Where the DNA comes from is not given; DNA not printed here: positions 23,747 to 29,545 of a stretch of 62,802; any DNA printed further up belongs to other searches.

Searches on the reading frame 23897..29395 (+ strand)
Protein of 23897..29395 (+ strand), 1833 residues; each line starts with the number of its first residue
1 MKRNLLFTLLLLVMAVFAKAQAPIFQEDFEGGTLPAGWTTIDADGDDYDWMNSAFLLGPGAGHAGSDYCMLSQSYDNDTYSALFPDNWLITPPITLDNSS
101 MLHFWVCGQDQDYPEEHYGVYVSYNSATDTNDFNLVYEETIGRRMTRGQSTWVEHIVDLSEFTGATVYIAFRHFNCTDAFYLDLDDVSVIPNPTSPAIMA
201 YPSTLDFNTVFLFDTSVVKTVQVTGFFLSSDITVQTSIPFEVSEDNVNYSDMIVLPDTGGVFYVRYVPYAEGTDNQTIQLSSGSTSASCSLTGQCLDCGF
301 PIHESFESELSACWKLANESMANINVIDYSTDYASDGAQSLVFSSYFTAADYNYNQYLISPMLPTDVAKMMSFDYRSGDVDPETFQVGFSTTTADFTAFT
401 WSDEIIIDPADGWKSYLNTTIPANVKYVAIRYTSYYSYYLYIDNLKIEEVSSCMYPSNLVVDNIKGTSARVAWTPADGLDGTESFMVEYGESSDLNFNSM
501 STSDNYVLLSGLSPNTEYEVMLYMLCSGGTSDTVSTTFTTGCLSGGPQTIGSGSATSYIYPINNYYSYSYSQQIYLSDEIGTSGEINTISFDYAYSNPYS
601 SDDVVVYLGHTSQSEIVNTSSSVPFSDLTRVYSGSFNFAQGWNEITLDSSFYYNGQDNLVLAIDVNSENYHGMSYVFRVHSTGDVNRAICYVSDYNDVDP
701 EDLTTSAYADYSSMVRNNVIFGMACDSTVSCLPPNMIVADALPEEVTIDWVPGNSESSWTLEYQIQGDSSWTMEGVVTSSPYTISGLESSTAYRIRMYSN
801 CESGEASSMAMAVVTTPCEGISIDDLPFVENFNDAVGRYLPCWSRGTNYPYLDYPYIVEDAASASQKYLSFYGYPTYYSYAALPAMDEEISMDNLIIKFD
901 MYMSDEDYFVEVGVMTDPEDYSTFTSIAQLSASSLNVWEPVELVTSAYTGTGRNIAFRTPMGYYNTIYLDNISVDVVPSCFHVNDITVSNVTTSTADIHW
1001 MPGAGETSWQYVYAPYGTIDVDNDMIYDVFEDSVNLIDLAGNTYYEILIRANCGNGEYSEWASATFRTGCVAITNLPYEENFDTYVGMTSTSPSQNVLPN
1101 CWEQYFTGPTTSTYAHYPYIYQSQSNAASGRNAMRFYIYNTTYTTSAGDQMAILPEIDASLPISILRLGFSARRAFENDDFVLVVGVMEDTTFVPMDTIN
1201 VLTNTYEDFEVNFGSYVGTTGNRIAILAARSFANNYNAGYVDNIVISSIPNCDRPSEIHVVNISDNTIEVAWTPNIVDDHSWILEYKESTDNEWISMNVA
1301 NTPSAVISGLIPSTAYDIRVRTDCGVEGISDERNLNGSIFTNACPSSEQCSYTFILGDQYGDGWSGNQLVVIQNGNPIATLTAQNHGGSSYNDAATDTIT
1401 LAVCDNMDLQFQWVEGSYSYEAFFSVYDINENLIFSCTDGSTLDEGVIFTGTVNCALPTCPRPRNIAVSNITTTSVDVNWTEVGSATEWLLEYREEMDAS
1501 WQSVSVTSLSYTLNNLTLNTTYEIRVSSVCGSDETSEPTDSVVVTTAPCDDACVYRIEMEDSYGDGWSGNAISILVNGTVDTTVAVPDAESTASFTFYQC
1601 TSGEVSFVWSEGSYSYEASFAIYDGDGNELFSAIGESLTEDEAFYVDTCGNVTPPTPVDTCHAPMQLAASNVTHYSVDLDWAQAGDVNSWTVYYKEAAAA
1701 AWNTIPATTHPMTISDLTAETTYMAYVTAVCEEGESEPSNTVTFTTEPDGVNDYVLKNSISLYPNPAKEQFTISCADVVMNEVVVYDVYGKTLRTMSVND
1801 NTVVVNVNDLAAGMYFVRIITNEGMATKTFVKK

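Call 7: search_protein_families(library=pfam, proteins=[window:23897-29395:+], max_evalue=0.01)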
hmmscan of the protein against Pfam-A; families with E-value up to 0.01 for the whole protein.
window:23897-29395:+ (1833 aa): 8 families
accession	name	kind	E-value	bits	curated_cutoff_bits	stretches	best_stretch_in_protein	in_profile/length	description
PF00041.27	fn3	-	2.3e-48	162.8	25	5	1663-1744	2-83/84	Fibronectin type III domain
PF07675.18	Cleaved_Adhesin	-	2.7e-42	145.1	21.4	1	25-189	4-174/174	Cleaved Adhesin Domain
PF25059.1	FN3_DSCAM-DSCAML_C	-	9.4e-23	80.8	39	3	1671-1746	2-80/89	DSCAM/DSCAML C-terminal Fn3-like domain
PF18962.6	Por_Secre_tail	-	2.6e-13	50.5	27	1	1762-1830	1-73/75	Secretion system C-terminal sorting domain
PF16656.11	Pur_ac_phosph_N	-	3e-13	50.6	30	1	1465-1536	5-86/93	Purple acid Phosphatase, N-terminal domain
PF21605.3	CRLF2-like_D2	-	1.8e-09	38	27.3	0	1255-1323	4-70/94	Cytokine receptor-like factor 2-like, D2 domain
PF16893.11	fn3_2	-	7.6e-07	29.7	27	0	1461-1526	3-71/89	Fibronectin type III domain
PF00629.30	MAM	-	0.0027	18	26.4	0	28-190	2-153/158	MAM domain, meprin/A5/mu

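Call 8: search_protein_families(library=ncbifam, proteins=[window:23897-29395:+], max_evalue=0.01)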
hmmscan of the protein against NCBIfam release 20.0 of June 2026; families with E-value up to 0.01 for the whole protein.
window:23897-29395:+ (1833 aa): 5 families
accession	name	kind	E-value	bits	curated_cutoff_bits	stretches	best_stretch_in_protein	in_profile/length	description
NF038128.1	choice_anch_J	domain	1.6e-51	174.8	30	2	25-189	2-162/162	choice-of-anchor J domain-containing protein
TIGR04183.1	Por_Secre_tail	domain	1.3e-13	50.7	23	1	1762-1833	1-72/72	T9SS type A sorting domain-containing protein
NF050177.1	TapA_OM_Porphy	equivalog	6.7e-10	38.3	500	1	1748-1828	458-539/544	TapA/TapC family T9SS-dependent outer membrane protein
NF033708.1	T9SS_Cterm_ChiA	domain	5.6e-05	22.9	40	1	1780-1824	1-46/55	T9SS sorting signal type C domain-containing protein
NF052644.1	T9SS_DNase_Rie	equivalog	0.00016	21.1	260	1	1780-1833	199-251/251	T9SS-dependent surface endonuclease, AS87_RS02955 family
